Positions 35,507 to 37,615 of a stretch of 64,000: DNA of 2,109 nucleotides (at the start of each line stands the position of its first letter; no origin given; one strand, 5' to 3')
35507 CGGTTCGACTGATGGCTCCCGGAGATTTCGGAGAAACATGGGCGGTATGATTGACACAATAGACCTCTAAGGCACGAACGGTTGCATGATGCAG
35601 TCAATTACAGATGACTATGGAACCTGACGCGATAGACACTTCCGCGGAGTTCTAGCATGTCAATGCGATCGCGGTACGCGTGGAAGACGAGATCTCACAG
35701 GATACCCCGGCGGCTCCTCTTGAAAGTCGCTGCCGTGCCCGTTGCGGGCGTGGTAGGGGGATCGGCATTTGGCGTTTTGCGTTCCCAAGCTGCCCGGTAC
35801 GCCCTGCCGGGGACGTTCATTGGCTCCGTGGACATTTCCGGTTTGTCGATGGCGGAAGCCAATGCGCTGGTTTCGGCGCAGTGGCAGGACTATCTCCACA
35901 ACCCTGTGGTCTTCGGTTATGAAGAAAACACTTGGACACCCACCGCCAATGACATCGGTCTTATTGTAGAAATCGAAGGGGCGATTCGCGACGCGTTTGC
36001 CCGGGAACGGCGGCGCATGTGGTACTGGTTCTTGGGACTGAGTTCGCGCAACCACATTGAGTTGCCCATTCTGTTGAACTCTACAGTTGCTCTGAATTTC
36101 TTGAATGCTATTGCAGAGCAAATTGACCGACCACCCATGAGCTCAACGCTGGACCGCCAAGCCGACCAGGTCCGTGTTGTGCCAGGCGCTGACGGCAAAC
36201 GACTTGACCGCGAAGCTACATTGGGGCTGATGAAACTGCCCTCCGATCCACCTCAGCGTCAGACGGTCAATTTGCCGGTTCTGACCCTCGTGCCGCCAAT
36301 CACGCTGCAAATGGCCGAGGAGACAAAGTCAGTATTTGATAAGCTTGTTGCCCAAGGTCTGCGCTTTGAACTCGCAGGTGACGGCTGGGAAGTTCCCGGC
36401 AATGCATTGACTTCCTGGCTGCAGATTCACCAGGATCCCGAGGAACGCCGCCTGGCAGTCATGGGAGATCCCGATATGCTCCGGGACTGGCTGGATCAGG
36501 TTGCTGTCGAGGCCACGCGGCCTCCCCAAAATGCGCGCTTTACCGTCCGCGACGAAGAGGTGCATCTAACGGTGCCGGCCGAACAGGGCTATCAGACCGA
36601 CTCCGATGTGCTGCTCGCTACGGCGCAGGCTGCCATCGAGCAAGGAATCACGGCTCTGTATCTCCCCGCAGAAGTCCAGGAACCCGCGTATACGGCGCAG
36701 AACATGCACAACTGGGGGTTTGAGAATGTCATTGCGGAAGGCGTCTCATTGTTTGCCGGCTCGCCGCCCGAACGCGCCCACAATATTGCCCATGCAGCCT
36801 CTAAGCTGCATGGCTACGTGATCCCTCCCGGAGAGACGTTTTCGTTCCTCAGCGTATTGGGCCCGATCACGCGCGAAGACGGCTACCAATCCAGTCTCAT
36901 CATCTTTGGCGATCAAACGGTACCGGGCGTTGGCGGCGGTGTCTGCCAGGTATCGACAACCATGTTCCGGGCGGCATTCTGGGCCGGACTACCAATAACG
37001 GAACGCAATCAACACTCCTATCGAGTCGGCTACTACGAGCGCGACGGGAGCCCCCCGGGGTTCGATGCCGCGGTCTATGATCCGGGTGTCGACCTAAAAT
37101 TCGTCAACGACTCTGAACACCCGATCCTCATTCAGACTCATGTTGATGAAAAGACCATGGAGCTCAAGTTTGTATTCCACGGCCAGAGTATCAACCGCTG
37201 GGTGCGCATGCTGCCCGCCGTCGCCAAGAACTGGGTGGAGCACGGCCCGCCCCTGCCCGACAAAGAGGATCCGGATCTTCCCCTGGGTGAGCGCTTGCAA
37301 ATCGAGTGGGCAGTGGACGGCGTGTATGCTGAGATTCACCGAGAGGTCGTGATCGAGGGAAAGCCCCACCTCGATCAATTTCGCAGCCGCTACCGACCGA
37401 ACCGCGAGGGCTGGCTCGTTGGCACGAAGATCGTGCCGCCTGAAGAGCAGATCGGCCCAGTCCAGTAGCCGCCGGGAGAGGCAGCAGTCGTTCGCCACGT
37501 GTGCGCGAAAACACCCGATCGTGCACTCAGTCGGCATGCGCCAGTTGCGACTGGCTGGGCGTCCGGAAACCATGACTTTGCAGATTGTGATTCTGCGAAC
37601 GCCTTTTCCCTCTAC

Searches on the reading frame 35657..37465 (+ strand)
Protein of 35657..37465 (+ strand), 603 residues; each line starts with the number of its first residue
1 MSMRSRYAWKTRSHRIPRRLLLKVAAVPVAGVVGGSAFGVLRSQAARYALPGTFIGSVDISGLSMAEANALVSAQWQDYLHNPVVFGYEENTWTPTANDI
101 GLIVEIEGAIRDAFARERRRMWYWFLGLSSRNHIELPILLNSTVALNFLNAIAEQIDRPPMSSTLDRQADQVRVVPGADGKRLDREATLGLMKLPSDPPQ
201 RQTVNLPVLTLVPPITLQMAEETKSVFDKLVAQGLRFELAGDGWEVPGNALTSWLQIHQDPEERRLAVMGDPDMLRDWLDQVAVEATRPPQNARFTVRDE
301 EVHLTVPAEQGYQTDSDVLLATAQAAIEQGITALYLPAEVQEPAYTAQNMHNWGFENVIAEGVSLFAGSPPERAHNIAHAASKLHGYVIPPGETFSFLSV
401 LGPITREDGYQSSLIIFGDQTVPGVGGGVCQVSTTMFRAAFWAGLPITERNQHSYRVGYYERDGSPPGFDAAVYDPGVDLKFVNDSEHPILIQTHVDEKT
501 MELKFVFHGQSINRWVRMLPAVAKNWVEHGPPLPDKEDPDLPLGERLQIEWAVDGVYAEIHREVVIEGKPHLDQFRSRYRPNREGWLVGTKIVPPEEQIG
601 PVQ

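Call 59: search_protein_families(library=ncbifam, proteins=[window:35657-37465:+], max_evalue=0.00001)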
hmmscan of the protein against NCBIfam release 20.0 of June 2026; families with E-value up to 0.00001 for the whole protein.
window:35657-37465:+ (603 aa): 3 families
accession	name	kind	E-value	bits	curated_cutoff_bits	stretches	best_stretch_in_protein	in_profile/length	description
NF033128.2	vanW-gen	equivalog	2.4e-19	70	365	1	373-507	70-204/271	glycopeptide resistance accessory protein VanW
NF033123.1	vanW-G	exception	4.1e-13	49.7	600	1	373-504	70-201/273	glycopeptide resistance accessory protein VanW-G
NF033122.1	vanW-B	exception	1.1e-10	41.2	610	1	373-499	71-197/275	glycopeptide resistance accessory protein VanW-B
